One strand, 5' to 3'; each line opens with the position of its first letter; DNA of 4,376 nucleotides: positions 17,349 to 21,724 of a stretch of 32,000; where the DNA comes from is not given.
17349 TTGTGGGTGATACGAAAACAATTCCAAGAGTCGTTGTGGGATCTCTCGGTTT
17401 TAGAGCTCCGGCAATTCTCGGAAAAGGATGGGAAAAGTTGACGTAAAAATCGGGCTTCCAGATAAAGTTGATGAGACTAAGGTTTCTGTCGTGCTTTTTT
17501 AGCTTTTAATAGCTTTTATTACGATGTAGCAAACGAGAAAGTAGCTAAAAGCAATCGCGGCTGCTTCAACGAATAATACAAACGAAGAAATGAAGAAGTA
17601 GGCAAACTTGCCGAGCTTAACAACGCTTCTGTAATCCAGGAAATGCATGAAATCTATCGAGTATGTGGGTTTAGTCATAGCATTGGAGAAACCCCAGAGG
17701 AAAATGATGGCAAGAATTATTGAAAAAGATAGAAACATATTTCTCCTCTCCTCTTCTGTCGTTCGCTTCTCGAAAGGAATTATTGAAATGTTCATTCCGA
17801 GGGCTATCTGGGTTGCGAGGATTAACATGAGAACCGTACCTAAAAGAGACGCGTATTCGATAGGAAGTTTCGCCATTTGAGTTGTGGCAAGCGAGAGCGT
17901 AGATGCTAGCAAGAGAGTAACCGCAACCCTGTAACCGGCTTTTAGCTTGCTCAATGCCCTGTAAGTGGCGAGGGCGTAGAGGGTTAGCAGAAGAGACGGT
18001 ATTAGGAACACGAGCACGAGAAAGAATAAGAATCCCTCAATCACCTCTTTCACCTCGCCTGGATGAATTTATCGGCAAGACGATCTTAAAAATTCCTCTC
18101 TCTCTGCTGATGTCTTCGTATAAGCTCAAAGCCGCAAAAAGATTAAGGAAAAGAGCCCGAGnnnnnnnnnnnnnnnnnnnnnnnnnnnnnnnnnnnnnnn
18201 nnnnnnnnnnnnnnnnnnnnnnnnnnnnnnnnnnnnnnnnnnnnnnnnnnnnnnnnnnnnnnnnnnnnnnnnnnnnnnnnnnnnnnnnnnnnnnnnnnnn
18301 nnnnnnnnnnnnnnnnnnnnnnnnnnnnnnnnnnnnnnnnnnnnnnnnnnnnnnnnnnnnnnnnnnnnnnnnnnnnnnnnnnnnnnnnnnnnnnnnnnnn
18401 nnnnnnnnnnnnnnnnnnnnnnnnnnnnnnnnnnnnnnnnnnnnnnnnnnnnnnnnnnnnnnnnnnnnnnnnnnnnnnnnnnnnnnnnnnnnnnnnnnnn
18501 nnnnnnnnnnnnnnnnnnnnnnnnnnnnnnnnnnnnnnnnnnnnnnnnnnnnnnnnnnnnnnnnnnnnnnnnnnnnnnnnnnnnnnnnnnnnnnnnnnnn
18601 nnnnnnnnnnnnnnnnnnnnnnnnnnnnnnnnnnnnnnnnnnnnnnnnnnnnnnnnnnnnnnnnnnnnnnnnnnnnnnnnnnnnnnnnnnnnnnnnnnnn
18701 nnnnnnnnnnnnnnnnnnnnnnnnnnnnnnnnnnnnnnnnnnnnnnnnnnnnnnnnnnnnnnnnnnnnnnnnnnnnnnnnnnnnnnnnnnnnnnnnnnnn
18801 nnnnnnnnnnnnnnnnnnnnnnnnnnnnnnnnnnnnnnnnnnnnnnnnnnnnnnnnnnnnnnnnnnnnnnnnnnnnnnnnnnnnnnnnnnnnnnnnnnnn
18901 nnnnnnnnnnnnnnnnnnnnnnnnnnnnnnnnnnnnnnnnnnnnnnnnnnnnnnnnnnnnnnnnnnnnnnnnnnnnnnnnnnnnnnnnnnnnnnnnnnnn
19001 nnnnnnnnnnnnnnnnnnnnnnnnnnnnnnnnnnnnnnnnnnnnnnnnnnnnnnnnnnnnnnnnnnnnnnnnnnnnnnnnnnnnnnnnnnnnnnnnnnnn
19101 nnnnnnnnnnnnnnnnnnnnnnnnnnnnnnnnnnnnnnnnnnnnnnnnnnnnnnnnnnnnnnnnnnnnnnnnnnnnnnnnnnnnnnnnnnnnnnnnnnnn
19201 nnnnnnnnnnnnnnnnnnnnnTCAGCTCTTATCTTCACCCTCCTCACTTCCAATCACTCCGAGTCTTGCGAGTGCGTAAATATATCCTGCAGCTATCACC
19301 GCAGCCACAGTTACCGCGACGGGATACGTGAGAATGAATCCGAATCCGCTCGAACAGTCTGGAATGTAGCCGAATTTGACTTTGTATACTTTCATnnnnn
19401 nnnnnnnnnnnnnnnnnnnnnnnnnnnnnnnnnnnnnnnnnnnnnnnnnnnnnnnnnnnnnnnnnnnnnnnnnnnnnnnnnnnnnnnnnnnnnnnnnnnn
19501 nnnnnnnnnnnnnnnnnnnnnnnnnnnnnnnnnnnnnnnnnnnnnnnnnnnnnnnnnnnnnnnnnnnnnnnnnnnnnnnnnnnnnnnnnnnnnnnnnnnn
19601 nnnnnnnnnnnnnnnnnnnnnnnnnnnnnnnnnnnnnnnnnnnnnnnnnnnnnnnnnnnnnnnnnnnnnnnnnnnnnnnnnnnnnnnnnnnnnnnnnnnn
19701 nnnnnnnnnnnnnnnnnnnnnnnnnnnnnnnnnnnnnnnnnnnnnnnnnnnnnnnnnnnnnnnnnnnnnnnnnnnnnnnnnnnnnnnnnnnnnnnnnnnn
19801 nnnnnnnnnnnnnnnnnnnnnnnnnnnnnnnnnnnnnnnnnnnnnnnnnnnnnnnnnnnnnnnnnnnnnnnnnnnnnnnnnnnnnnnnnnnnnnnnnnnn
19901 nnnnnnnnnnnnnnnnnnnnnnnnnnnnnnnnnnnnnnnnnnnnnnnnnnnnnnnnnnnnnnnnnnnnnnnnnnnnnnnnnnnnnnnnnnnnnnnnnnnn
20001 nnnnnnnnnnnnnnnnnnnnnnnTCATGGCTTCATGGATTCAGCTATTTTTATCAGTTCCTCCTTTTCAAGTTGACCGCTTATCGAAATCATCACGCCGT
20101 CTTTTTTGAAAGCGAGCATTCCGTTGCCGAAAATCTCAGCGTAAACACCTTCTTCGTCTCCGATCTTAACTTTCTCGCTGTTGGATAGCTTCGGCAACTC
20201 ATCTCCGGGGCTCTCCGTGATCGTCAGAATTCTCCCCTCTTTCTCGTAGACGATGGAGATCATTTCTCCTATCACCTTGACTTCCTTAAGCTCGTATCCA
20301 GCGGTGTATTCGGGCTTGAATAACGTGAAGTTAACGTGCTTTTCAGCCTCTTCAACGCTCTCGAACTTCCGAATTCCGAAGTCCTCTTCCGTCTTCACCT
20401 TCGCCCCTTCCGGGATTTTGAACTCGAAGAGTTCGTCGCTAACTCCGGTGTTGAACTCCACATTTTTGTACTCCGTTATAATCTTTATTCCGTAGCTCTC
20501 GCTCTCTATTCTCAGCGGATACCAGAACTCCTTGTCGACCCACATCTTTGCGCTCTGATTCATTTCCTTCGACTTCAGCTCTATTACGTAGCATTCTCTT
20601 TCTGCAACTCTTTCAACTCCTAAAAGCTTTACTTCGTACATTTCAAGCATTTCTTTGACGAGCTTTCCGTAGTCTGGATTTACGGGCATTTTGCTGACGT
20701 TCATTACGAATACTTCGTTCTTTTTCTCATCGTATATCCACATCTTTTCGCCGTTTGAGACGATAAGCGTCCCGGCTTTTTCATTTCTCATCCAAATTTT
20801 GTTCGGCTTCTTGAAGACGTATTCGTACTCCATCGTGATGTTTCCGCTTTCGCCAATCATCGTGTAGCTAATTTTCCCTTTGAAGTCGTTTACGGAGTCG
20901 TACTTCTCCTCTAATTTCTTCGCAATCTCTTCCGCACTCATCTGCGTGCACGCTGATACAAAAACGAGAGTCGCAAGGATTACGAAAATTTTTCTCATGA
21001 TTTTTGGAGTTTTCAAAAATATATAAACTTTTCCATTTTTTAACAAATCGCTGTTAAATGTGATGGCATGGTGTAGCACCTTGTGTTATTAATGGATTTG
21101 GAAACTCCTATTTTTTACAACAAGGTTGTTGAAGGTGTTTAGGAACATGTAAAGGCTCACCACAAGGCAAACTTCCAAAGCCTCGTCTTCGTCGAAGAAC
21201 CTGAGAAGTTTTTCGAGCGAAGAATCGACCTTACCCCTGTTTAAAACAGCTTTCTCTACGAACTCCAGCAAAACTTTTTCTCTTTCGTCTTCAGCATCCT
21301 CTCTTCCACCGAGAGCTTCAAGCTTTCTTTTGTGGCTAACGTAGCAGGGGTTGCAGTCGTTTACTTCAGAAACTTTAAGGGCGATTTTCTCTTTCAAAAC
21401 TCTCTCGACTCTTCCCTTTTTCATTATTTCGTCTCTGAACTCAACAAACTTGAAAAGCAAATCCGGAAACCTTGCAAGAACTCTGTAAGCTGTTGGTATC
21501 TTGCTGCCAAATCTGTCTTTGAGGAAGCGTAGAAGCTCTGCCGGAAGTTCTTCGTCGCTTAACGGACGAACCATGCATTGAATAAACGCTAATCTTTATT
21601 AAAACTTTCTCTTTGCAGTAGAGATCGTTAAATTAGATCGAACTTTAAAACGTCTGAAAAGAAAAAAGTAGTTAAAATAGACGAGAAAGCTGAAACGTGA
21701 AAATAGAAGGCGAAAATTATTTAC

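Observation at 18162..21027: Leaderless operon: LolA-like lipoprotein, 6-TM protein, hidden 57-aa TM peptide, radical SAM/SPASM enzyme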

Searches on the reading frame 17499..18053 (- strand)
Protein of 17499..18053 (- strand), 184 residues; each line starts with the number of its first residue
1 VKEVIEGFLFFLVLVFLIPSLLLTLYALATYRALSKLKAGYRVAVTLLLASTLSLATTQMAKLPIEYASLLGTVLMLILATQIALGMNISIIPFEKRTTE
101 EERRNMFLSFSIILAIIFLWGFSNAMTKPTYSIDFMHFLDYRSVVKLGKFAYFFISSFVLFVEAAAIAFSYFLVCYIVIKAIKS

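Call 10: search_protein_families(library=pfam, proteins=[window:17499-18053:-], max_evalue=0.001)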
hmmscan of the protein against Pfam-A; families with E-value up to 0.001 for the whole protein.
window:17499-18053:- (184 aa): 0 families

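Call 21: search_protein_families(library=pfam, proteins=[window:17499-18053:-], max_evalue=10)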
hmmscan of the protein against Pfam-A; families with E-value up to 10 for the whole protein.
window:17499-18053:- (184 aa): 1 family
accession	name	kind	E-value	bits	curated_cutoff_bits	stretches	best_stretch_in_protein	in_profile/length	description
PF19066.5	P9_TM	-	0.2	11.9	25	1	89-119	16-45/69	Minor capsid protein P9 transmembrane helices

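Call 64: search_protein_families(library=padloc, proteins=[window:17499-18053:-], max_evalue=0.01)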
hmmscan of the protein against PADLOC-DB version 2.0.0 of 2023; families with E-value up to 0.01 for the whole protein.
window:17499-18053:- (184 aa): 0 families

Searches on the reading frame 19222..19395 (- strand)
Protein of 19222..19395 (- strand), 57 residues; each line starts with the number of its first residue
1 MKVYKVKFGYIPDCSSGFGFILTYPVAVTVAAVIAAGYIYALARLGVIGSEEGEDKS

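Call 3: search_protein_families(library=ncbifam, proteins=[window:19222-19395:-], max_evalue=0.01)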
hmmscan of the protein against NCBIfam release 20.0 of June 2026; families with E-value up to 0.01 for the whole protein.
window:19222-19395:- (57 aa): 0 families

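Call 4: search_protein_families(library=pfam, proteins=[window:19222-19395:-], max_evalue=0.01)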
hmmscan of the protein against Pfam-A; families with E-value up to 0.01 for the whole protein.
window:19222-19395:- (57 aa): 0 families

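Call 20: search_protein_families(library=ncbifam, proteins=[window:19225-19395:-], max_evalue=10)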
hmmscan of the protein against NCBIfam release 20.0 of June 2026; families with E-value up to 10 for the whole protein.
seq(57 aa): 0 families

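Call 21: search_protein_families(library=pfam, proteins=[window:19225-19395:-], max_evalue=10)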
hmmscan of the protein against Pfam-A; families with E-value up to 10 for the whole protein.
seq(57 aa): 1 family
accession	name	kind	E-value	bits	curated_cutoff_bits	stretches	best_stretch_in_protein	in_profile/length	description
PF19149.5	DUF5831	-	0.094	13.5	25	1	27-45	13-31/72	Family of unknown function (DUF5831)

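Call 45: find_homologous_proteins(query=A4, max_evalue=0.001)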
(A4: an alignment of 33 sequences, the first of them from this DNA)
Query A4 (33 sequences) (57 aa, profile of the alignment): 2879 proteins with E <= 0.001 among 5026 candidates; the best 120 are listed.
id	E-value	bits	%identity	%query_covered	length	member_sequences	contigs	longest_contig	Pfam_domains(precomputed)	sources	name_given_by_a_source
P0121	2.3e-18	84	-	-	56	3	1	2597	-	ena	-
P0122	3.5e-18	83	-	-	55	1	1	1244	-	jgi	jgi:hypothetical protein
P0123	3.9e-18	83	-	-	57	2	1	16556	-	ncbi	ncbi:MAG TPA: hypothetical protein VGC42_21025 [Kofleriaceae bacterium]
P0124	5.5e-18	83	29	91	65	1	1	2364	-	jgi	jgi:hypothetical protein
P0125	5.5e-18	83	-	-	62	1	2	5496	-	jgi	jgi:hypothetical protein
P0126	6.2e-18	82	32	67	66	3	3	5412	-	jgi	jgi:hypothetical protein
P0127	7.1e-18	82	47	26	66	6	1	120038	-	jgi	jgi:hypothetical protein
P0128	7.3e-18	82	50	25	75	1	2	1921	-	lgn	-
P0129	8.1e-18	82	-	-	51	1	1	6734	-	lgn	-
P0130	8.6e-18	82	34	67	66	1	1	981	-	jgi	jgi:hypothetical protein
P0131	1.0e-17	82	47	26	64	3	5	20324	-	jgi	jgi:hypothetical protein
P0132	1.0e-17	82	-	-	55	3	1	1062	-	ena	-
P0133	1.1e-17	82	31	95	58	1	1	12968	-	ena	-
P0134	1.1e-17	82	36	77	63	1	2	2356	-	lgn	-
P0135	1.2e-17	82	-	-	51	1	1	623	-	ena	-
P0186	4.8e-17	80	-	-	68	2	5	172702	-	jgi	jgi:hypothetical protein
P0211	7.1e-17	79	53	26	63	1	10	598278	-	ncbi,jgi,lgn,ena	jgi:hypothetical protein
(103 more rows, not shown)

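Call 54: find_encoding_contigs(protein=P0211, flank=4000, max_places=2)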
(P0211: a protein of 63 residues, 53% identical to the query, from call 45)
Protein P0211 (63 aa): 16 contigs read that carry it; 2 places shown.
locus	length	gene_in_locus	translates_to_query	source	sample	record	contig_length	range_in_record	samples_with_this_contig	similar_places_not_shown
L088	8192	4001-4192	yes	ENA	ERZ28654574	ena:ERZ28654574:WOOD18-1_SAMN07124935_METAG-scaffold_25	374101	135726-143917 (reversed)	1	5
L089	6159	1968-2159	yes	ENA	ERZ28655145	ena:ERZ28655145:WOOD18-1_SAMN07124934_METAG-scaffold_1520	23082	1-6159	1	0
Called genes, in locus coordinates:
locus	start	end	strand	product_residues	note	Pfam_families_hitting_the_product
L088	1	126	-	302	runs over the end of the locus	-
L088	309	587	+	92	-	PF07238:PilZ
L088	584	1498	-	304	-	PF01497:Peripla_BP_2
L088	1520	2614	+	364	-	PF01546:Peptidase_M20, PF07687:M20_dimer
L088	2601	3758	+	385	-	PF04768:NAT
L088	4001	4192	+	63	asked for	-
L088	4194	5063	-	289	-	PF12146:Hydrolase_4, PF00561:Abhydrolase_1, PF12697:Abhydrolase_6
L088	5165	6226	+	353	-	PF00348:polyprenyl_synt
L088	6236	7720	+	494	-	PF20695:UbiD_N, PF01977:UbiD, PF20696:UbiD_C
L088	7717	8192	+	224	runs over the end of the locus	PF01209:Ubie_methyltran, PF13489:Methyltransf_23, PF08241:Methyltransf_11, PF13649:Methyltransf_25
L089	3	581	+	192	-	?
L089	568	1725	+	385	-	PF04768:NAT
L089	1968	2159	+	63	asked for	-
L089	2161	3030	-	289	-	PF12146:Hydrolase_4, PF00561:Abhydrolase_1, PF12697:Abhydrolase_6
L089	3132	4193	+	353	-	PF00348:polyprenyl_synt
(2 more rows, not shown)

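Call 55: find_encoding_contigs(protein=P0186, flank=4000, max_places=2)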
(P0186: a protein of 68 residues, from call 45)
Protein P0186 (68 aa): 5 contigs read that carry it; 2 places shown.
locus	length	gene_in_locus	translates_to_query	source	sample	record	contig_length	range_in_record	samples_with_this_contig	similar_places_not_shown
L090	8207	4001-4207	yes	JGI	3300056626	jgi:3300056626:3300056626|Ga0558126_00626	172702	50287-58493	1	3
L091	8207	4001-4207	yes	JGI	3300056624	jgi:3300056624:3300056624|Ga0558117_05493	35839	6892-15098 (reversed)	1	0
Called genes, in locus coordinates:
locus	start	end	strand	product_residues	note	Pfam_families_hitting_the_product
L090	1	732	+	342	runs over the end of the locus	-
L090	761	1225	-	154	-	PF00578:AhpC-TSA, PF08534:Redoxin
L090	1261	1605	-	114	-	-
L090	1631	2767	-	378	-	PF01436:NHL (faint)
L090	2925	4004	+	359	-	PF02163:Peptidase_M50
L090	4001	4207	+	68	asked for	-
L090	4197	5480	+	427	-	PF04055:Radical_SAM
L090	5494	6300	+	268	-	PF03618:Kinase-PPPase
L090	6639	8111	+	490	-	-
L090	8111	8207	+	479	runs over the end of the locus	PF21959:DUF6923 (weak)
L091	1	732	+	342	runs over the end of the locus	-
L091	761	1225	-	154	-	PF00578:AhpC-TSA, PF08534:Redoxin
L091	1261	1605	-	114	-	-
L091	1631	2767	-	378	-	PF01436:NHL (faint)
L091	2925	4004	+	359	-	PF02163:Peptidase_M50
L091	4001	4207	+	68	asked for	-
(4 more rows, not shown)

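Call 56: find_encoding_contigs(protein=P0127, flank=4000, max_places=2)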
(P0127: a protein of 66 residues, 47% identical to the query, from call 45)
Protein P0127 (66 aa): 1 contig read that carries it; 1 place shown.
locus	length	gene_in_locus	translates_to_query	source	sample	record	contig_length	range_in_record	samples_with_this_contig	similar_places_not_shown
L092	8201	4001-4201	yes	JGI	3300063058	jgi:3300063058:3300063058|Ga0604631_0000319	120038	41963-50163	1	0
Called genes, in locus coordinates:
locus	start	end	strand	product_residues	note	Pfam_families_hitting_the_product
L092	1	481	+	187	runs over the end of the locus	-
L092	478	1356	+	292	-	-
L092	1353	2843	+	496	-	PF00072:Response_reg, PF00158:Sigma54_activat, PF14532:Sigma54_activ_2, PF25601:AAA_lid_14, PF02954:HTH_8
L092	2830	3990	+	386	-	PF13174:TPR_6 (faint)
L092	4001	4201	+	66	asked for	-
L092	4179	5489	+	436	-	PF04055:Radical_SAM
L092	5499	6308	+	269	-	PF03618:Kinase-PPPase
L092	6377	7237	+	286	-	-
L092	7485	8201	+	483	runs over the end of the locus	-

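Call 64: search_protein_families(library=padloc, proteins=[window:19222-19395:-], max_evalue=0.01)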
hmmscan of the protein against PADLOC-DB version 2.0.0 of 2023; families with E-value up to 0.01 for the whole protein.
window:19222-19395:- (57 aa): 0 families

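Call 75: search_protein_representatives(alignment_id=A6)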
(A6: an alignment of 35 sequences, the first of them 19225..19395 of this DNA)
Query: 35 sequences, 61 profile positions. Proteins with E-value up to 0.001 (for the whole library): 541; up to 1e-10: 166; up to 1e-30: 0. The best 150 are listed.
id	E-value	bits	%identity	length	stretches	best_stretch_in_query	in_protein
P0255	9.9e-28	112.1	-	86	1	2-57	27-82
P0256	1.7e-27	111.3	-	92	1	2-55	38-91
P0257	5.1e-27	109.8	-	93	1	2-56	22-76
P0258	6.5e-27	109.5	-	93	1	2-57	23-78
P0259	1.9e-26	107.9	-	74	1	3-53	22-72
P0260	3.4e-26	107.2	-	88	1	3-57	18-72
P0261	3.7e-26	107.0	-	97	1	3-56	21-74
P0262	4.1e-26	106.9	-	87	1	2-56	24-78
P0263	5.3e-26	106.5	-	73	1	3-54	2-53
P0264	5.9e-26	106.4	-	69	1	2-51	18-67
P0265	1.2e-25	105.4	-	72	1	2-57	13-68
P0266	1.3e-25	105.3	-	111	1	3-55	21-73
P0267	3.4e-25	103.9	-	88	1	2-58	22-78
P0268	6.7e-25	103.0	-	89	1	1-57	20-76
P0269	6.8e-25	103.0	-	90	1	2-52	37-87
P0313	2.8e-18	81.8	-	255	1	2-45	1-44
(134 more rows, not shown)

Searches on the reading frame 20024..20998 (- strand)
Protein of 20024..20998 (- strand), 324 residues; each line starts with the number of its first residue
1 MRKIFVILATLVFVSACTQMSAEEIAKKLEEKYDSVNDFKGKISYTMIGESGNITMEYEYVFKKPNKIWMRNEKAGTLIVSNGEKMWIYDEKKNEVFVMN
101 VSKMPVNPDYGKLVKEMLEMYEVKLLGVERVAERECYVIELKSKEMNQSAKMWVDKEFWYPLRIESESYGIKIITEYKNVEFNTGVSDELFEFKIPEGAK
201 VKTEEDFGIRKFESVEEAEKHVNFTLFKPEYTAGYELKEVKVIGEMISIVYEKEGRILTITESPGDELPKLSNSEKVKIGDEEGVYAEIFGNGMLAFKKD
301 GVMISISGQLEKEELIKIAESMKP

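Call 3: search_protein_families(library=ncbifam, proteins=[window:20024-20998:-], max_evalue=0.01)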
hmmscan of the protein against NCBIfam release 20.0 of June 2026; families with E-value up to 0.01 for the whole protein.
window:20024-20998:- (324 aa): 5 families
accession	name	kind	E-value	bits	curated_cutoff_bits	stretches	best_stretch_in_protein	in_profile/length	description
TIGR00547.2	lolA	equivalog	2.1e-15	56.7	112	1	9-202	5-200/202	outer membrane lipoprotein periplasmic chaperone LolA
NF053572.1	LolA1_Flavo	equivalog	1.3e-10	41.3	100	1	4-194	4-201/214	outer membrane lipoprotein periplasmic chaperone LolA1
NF053579.1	LolA3_fam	equivalog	4.2e-06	26.5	83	1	1-157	1-159/232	LolA3 family protein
NF000661.0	PRK00031.1-3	equivalog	0.00022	20.7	255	0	28-100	41-121/225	outer membrane lipoprotein chaperone LolA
NF006990.0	PRK09455.1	equivalog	0.00037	19.8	368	1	3-184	3-191/319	sigma-E factor regulatory protein RseB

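Call 4: search_protein_families(library=pfam, proteins=[window:20024-20998:-], max_evalue=0.01)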
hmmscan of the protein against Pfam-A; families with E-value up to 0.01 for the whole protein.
window:20024-20998:- (324 aa): 5 families
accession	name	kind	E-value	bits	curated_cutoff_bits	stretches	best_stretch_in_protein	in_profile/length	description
PF14285.11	DUF4367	-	5e-10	40.2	22.1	1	234-322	10-110/110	Domain of unknown function (DUF4367)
PF17131.11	LolA_like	-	9.9e-09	35.5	30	1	74-166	15-120/184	Outer membrane lipoprotein-sorting protein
PF03888.20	MucB_RseB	-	3.1e-07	30.6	22.3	1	81-172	60-153/178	MucB/RseB N-terminal domain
PF03548.22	LolA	-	9.2e-06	25.9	23.6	1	62-194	31-165/165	Outer membrane lipoprotein carrier protein LolA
PF09865.15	DUF2092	-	1.6e-05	24.8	21.2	1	119-200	123-207/212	Predicted periplasmic protein (DUF2092)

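Call 64: search_protein_families(library=padloc, proteins=[window:20024-20998:-], max_evalue=0.01)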
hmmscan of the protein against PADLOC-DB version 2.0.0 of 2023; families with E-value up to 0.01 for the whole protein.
window:20024-20998:- (324 aa): 0 families

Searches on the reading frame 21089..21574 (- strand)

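Call 10: search_protein_families(library=pfam, proteins=[window:21089-21574:-], max_evalue=0.001)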
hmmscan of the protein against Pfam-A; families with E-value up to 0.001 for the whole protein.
window:21089-21574:- (161 aa): 1 family
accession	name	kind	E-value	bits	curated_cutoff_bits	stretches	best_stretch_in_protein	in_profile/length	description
PF02627.25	CMD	-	1.7e-05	25.1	23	1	37-93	1-57/84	Carboxymuconolactone decarboxylase family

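Call 72: search_protein_families(library=ncbifam, proteins=[window:21089-21574:-], max_evalue=0.00001)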
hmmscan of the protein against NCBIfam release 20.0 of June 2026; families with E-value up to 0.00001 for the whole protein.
window:21089-21574:- (161 aa): 2 families
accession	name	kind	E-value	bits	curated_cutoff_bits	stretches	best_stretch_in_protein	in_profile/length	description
TIGR00778.1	ahpD_dom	domain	1.5e-09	37.2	27.8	1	56-99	3-46/51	alkylhydroperoxidase AhpD family core domain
TIGR01926.1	peroxid_rel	subfamily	3.1e-08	33.6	81.8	1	4-96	5-101/178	peroxidase-related enzyme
